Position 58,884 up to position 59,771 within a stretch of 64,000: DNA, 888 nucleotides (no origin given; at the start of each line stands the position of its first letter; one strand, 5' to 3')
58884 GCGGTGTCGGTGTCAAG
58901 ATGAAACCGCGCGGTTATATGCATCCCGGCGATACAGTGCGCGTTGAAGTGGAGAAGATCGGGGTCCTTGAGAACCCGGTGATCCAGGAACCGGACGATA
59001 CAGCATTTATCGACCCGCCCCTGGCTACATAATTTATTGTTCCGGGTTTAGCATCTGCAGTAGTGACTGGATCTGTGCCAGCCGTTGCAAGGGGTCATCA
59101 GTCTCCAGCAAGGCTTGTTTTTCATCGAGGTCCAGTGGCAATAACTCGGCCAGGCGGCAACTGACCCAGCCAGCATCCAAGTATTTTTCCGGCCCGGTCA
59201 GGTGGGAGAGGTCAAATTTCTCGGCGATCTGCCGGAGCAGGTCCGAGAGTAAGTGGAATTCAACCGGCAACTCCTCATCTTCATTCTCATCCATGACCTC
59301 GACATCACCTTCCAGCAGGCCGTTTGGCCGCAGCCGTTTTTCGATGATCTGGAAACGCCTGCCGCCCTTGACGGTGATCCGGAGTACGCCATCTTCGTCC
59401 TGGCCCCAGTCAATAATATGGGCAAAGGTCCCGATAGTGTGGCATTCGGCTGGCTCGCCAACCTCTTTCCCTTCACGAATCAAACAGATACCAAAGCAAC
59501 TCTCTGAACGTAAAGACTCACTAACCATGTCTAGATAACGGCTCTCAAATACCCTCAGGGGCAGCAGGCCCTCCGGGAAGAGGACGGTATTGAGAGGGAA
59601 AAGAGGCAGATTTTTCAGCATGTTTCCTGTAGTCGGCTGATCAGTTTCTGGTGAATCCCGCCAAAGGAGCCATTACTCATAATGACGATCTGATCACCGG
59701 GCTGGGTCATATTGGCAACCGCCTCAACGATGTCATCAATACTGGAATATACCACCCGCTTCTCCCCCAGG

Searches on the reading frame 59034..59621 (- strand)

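Call 29: search_protein_families(library=pfam, proteins=[window:59034-59621:-], max_evalue=0.001)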
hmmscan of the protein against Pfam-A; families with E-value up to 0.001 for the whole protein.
window:59034-59621:- (195 aa): 1 family
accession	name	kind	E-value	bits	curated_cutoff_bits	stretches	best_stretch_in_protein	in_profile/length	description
PF02190.22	LON_substr_bdg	-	5.9e-31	108.4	28.7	1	4-189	1-199/200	ATP-dependent protease La (LON) substrate-binding domain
